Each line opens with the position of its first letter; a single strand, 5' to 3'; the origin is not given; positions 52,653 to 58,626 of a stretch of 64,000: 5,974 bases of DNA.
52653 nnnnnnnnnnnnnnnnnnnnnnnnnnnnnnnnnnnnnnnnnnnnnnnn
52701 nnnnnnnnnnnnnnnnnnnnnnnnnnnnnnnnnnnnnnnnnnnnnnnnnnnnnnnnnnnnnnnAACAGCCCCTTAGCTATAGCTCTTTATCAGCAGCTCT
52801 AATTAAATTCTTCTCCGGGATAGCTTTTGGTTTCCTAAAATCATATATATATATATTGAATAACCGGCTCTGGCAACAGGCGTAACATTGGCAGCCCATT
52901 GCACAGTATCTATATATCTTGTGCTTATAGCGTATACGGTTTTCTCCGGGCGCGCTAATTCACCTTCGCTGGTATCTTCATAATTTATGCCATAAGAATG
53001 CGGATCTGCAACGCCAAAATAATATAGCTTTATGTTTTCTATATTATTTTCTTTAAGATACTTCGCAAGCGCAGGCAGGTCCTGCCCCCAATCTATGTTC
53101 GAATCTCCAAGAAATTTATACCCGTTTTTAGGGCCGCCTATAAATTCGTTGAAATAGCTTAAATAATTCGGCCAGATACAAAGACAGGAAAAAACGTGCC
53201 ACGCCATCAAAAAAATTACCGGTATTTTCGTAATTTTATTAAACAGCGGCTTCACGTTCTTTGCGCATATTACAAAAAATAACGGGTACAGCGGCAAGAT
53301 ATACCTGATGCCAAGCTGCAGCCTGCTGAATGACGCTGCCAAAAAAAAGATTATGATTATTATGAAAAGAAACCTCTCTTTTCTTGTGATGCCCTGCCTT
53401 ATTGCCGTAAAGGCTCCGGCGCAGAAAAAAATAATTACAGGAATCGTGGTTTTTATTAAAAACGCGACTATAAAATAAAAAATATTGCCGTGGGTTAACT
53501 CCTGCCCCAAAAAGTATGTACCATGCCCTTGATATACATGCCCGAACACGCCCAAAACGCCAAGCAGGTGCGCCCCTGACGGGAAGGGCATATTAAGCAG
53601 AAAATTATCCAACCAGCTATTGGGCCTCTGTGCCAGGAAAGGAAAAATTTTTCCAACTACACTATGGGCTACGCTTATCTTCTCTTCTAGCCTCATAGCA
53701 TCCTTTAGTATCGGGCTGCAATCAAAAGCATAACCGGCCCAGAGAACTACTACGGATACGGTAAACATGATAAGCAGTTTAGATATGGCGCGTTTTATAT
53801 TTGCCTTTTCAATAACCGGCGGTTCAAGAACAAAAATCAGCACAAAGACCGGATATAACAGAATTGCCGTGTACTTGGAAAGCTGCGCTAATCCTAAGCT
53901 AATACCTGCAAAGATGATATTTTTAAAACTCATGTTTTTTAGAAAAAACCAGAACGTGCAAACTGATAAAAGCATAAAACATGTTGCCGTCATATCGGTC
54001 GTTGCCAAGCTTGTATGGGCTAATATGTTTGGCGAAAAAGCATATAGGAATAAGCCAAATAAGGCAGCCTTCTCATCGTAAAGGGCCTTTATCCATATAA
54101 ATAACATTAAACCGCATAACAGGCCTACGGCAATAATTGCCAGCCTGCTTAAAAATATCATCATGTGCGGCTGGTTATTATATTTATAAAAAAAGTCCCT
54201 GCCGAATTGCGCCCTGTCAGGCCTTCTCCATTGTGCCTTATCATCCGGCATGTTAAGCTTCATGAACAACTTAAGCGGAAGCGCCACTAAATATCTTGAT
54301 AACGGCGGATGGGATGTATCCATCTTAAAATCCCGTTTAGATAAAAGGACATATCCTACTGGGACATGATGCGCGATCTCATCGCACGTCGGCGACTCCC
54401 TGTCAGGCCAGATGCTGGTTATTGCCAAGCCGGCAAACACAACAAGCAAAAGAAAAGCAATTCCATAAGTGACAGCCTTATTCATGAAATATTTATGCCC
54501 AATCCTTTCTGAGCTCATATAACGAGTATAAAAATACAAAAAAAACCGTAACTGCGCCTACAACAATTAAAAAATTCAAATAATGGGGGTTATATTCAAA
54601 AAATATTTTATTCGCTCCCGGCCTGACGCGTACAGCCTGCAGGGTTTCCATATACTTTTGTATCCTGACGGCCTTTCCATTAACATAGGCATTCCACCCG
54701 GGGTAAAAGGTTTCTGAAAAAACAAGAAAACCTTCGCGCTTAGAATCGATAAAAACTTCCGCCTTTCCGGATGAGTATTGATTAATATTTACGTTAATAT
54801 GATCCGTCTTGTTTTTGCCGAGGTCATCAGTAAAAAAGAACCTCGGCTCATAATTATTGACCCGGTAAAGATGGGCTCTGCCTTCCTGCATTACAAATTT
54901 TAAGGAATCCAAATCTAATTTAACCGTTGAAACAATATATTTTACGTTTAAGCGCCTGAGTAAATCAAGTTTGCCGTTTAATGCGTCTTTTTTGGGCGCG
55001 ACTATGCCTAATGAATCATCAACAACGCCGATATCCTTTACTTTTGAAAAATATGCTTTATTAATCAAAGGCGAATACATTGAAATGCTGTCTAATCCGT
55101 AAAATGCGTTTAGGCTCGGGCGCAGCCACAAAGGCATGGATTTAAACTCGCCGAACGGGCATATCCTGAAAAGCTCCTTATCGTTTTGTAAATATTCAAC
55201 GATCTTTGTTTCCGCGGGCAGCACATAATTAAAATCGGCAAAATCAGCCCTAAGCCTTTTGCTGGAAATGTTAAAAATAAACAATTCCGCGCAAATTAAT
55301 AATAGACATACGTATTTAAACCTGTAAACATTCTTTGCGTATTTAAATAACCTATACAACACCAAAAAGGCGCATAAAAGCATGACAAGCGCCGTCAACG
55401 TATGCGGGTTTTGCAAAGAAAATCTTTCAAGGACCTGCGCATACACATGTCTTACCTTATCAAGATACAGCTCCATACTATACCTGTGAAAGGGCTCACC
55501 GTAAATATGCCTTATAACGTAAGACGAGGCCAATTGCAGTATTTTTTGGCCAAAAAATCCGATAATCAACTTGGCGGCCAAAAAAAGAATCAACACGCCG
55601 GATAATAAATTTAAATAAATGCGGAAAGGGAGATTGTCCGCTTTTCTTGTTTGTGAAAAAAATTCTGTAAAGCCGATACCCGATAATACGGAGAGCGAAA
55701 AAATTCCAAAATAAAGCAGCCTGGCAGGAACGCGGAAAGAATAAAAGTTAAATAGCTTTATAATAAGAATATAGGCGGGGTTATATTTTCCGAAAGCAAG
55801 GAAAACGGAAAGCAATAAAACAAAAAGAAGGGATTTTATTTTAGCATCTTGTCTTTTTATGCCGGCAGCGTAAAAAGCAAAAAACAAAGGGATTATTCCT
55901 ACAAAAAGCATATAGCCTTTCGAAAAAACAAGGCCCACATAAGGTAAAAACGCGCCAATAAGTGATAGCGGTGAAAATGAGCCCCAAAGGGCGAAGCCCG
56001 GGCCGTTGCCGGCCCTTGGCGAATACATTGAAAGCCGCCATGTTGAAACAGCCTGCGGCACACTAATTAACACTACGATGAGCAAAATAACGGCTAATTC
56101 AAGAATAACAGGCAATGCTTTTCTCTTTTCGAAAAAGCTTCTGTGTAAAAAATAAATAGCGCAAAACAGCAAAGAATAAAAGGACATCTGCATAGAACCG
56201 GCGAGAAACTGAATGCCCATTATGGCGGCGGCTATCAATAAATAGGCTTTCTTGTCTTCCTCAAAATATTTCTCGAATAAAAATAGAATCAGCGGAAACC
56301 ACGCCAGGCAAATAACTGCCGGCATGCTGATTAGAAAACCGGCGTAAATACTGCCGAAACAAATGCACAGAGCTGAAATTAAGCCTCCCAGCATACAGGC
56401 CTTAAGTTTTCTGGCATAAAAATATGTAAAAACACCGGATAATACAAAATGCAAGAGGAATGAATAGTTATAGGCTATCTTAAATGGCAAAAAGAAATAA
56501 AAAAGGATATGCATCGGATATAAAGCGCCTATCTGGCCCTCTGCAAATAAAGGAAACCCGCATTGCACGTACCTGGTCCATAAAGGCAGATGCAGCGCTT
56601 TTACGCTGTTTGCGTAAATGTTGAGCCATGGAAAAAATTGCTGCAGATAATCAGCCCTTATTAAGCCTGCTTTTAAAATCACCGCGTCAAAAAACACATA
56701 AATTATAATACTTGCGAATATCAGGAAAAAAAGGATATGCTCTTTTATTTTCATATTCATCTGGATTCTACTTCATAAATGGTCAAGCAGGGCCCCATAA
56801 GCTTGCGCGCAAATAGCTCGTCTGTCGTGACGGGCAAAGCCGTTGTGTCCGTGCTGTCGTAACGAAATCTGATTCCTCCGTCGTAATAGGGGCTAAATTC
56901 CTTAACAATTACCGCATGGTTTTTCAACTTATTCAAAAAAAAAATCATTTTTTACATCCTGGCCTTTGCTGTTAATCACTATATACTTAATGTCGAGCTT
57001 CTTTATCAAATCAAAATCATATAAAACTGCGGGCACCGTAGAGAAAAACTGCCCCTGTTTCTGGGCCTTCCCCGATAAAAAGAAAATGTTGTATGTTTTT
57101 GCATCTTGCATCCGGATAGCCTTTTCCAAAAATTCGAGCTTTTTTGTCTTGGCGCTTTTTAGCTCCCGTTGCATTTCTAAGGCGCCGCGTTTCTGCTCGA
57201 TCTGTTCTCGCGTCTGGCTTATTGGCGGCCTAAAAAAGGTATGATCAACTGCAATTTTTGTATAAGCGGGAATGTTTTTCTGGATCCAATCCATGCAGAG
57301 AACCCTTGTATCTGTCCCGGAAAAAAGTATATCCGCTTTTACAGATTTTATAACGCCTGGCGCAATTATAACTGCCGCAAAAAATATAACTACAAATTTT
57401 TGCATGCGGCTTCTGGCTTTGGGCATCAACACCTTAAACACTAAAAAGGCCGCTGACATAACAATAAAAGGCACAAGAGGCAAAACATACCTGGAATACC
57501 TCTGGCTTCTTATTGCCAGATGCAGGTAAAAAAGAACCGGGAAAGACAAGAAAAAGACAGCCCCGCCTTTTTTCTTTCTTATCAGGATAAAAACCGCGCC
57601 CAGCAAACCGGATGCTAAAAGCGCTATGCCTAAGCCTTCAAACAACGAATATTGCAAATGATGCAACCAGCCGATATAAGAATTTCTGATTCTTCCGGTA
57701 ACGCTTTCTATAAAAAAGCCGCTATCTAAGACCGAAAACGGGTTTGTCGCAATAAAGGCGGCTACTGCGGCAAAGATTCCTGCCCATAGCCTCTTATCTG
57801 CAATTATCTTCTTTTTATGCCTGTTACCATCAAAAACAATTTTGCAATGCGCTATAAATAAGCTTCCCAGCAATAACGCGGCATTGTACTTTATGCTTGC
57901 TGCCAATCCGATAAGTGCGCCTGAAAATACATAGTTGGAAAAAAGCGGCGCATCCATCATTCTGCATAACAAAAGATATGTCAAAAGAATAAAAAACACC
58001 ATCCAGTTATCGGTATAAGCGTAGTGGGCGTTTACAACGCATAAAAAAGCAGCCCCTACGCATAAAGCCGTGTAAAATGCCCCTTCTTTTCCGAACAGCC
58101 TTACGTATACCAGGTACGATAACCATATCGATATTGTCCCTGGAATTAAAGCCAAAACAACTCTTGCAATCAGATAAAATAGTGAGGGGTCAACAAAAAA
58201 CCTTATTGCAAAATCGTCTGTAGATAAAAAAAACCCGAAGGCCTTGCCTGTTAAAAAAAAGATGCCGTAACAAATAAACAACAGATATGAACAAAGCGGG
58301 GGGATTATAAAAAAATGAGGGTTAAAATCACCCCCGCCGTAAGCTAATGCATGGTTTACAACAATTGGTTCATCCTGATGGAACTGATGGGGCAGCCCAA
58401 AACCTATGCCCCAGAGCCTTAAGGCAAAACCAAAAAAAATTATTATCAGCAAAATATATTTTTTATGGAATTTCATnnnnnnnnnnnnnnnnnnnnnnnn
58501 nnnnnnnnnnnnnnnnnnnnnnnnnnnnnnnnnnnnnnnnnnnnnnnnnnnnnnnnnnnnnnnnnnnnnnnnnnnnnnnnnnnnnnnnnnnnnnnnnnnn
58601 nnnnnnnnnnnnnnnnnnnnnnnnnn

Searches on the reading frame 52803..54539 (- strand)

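Call 11: search_protein_families(library=pfam, proteins=[window:52803-54539:-], max_evalue=0.0001)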
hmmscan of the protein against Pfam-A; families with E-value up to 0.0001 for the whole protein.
window:52803-54539:- (578 aa): 2 families
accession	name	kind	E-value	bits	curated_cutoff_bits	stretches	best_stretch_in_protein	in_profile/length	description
PF13231.12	PMT_2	-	2.4e-13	51.1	26.1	1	132-267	25-160/160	Dolichyl-phosphate-mannose-protein mannosyltransferase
PF02366.24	PMT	-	5.3e-08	33.2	22.7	1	68-271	37-234/245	Dolichyl-phosphate-mannose-protein mannosyltransferase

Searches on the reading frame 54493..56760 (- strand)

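Call 11: search_protein_families(library=pfam, proteins=[window:54493-56760:-], max_evalue=0.0001)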
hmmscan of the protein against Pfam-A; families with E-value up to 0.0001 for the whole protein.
window:54493-56760:- (755 aa): 1 family
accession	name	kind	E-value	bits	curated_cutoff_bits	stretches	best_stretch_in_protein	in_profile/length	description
PF09586.16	YfhO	-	2.6e-16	59.6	28.5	1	656-734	755-834/835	Bacterial membrane protein YfhO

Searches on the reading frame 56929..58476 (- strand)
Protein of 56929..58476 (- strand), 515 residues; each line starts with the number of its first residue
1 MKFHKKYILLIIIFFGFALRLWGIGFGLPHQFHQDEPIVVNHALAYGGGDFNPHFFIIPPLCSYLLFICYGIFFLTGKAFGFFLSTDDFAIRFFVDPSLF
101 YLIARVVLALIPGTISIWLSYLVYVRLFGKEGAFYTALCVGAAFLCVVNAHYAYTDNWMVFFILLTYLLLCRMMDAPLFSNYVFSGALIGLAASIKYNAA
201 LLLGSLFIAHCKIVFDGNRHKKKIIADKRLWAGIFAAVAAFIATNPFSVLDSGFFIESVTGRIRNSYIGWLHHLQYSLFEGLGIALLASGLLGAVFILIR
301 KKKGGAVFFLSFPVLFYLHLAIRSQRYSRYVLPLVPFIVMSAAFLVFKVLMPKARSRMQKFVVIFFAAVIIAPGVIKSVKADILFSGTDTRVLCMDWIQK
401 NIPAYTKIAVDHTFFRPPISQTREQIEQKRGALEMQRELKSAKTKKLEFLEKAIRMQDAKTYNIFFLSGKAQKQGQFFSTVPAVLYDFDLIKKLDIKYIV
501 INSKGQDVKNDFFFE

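Call 11: search_protein_families(library=pfam, proteins=[window:56929-58476:-], max_evalue=0.0001)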
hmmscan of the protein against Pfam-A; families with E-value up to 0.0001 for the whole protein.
window:56929-58476:- (515 aa): 1 family
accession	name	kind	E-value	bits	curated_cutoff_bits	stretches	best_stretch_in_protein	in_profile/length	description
PF13231.12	PMT_2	-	5.9e-11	43.3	26.1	1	107-242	26-155/160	Dolichyl-phosphate-mannose-protein mannosyltransferase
